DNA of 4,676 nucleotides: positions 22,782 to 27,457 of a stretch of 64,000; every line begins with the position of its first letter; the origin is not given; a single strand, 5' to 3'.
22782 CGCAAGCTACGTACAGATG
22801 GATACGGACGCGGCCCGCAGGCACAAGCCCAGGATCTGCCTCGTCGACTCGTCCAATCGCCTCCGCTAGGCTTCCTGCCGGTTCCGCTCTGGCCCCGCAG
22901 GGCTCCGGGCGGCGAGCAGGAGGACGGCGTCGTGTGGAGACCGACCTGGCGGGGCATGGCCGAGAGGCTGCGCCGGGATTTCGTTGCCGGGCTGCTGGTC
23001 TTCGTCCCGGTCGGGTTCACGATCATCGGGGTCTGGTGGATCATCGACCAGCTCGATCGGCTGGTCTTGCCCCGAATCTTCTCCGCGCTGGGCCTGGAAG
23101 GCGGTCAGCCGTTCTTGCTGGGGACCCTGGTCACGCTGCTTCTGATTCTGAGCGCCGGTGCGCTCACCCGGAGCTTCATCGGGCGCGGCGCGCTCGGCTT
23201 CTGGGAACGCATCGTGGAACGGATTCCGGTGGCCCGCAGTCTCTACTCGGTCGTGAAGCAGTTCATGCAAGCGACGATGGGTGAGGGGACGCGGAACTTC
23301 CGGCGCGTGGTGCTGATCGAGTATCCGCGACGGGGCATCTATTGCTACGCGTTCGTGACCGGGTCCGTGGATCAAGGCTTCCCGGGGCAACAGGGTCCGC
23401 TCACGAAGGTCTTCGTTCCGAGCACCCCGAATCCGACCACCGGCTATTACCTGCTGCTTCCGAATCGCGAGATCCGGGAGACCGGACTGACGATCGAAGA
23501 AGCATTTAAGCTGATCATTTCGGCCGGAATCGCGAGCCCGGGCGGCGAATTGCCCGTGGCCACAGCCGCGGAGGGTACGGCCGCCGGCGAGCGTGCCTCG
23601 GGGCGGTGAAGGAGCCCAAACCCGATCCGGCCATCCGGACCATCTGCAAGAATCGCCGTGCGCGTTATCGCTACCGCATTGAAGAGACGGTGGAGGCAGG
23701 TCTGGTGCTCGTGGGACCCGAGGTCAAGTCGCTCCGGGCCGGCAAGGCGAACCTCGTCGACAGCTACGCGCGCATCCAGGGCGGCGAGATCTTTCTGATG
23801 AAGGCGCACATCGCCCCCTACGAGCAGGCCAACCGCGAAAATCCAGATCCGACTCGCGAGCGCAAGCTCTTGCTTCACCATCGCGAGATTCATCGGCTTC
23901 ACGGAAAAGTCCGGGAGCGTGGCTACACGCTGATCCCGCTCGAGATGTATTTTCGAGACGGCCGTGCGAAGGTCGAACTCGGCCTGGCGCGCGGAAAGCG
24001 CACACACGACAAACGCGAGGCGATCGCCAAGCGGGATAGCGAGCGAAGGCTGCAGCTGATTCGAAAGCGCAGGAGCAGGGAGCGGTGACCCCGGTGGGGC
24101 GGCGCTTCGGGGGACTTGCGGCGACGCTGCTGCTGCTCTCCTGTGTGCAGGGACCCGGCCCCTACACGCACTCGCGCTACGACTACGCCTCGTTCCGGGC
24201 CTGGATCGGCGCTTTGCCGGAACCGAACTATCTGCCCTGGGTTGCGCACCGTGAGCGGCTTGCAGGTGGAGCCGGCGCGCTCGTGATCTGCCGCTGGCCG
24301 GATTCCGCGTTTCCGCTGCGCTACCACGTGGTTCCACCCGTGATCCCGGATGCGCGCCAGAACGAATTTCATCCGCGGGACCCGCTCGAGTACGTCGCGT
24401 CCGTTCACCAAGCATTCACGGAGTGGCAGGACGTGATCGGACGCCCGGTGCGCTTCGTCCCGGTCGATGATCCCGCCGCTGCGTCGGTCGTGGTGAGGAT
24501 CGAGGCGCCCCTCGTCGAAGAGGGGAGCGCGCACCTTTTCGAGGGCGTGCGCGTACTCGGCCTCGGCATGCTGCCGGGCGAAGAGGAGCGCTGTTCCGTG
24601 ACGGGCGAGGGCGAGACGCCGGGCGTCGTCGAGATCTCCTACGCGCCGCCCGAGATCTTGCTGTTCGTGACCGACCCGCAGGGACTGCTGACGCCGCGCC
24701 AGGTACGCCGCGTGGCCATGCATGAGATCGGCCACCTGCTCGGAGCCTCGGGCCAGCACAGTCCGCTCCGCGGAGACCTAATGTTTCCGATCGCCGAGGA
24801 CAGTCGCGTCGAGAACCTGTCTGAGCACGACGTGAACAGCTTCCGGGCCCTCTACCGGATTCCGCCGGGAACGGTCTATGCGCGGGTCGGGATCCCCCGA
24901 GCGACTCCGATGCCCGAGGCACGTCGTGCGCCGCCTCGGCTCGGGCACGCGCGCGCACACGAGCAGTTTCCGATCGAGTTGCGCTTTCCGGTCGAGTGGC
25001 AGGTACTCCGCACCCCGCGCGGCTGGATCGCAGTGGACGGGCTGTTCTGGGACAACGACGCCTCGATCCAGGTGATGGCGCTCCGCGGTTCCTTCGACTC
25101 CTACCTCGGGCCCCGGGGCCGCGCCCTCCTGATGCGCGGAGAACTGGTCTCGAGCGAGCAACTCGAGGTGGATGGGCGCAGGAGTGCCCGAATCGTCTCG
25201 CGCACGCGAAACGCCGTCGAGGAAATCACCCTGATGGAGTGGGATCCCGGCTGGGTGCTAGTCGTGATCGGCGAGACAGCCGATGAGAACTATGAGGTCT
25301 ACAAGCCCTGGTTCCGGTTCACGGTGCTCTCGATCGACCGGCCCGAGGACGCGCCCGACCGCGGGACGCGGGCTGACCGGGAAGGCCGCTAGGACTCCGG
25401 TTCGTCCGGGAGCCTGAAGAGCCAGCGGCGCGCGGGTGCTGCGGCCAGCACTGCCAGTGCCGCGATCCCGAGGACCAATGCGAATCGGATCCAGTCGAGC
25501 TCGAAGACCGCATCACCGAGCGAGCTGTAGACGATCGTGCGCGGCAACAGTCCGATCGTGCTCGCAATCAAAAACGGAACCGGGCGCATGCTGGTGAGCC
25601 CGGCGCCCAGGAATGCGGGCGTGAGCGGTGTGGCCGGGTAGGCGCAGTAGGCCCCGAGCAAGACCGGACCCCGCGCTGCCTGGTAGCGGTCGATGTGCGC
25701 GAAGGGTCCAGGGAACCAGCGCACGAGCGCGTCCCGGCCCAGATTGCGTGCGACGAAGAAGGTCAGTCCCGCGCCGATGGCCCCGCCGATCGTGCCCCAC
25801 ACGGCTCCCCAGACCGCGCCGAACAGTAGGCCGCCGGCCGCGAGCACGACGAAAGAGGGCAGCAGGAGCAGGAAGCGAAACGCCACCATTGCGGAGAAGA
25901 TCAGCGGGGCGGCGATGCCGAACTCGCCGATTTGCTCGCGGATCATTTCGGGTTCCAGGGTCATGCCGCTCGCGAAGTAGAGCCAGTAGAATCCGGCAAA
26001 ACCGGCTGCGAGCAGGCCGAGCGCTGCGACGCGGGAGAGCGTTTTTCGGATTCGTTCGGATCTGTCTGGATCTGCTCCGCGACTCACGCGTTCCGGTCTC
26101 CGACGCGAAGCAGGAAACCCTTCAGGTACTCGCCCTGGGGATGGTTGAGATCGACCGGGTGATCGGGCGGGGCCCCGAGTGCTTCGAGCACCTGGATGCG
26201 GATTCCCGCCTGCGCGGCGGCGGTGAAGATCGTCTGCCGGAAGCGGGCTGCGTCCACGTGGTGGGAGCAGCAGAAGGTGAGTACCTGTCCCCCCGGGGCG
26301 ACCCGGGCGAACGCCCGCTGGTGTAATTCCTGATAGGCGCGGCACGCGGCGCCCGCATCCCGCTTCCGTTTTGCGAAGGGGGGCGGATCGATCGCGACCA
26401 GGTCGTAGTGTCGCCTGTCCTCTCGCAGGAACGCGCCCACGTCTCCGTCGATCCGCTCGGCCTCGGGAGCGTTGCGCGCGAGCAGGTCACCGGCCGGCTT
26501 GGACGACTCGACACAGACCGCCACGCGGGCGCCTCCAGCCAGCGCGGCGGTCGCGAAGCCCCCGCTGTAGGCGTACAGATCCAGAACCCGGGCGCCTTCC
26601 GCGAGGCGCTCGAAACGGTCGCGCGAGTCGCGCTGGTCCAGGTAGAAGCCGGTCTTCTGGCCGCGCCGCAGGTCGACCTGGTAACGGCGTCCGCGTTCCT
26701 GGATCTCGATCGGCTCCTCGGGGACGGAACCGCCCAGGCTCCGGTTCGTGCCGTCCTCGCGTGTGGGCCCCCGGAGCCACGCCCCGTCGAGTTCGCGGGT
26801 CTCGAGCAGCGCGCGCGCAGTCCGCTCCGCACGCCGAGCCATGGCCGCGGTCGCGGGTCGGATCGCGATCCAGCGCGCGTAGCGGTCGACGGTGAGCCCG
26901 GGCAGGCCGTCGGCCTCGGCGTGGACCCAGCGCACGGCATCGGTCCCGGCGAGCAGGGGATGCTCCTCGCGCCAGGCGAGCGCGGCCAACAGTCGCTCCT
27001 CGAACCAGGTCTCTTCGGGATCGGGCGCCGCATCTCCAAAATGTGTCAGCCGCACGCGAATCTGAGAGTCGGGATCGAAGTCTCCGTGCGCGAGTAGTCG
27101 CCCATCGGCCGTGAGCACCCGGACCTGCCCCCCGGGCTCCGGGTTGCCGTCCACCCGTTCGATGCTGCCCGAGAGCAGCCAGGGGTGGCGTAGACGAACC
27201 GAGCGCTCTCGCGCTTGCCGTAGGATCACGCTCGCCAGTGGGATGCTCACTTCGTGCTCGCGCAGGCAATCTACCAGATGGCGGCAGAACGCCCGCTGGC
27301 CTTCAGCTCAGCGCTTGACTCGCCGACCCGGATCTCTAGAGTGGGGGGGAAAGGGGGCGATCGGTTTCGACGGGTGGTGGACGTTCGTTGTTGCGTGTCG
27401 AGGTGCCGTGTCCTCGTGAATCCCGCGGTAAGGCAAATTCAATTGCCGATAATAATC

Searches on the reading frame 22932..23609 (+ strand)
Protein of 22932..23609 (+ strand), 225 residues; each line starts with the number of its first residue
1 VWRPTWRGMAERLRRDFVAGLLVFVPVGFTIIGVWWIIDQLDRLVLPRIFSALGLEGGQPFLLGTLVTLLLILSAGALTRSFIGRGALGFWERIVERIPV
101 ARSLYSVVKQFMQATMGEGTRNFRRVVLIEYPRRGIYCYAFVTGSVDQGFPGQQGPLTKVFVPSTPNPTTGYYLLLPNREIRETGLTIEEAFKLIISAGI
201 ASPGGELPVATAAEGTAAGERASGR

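Call 40: search_protein_families(library=pfam, proteins=[window:22932-23609:+], max_evalue=0.00001)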
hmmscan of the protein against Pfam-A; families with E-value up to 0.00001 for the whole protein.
window:22932-23609:+ (225 aa): 1 family
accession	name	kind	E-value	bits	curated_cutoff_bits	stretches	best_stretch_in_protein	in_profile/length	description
PF04367.18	DUF502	-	1.1e-30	106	23.8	1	66-170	1-107/107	Protein of unknown function (DUF502)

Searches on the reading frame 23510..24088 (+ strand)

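Call 39: search_protein_families(library=pfam, proteins=[window:23510-24088:+], max_evalue=0.00001)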
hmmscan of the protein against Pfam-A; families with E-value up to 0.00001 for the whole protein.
window:23510-24088:+ (192 aa): 1 family
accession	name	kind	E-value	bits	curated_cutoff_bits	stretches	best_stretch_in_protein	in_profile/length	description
PF01668.23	SmpB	-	2.2e-58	196.7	27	1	45-183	1-139/143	SmpB protein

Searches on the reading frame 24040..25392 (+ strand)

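Call 16: search_protein_families(library=pfam, proteins=[window:24040-25392:+], max_evalue=0.00001)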
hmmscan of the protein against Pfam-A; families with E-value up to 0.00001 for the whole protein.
window:24040-25392:+ (450 aa): 1 family
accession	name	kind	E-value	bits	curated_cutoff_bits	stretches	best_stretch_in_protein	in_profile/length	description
PF00413.30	Peptidase_M10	-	1.7e-09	38.2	24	1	119-272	24-158/159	Matrixin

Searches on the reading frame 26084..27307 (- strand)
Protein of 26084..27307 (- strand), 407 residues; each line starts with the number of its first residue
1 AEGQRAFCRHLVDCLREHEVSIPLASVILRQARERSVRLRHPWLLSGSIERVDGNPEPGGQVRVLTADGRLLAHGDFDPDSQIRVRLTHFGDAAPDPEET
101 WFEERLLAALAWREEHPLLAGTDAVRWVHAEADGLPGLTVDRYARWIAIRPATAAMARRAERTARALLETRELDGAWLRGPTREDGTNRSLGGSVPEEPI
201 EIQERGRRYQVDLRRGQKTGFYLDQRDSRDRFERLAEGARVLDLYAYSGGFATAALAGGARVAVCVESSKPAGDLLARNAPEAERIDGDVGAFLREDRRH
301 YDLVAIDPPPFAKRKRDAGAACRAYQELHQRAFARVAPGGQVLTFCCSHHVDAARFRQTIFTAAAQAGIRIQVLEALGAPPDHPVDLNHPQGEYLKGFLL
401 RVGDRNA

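Call 17: search_protein_families(library=pfam, proteins=[window:26084-27307:-], max_evalue=0.00001)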
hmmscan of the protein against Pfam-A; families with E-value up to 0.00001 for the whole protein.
window:26084-27307:- (407 aa): 3 families
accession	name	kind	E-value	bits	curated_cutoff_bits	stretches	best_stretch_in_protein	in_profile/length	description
PF10672.15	Methyltrans_SAM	-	2e-20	73.6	27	1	184-383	71-271/286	S-adenosylmethionine-dependent methyltransferase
PF17785.7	PUA_3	-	9.1e-16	57.9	22.6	1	27-87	1-61/64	PUA-like domain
PF03602.21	Cons_hypoth95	-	1.9e-07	31.4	24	1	236-315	40-127/182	Conserved hypothetical protein 95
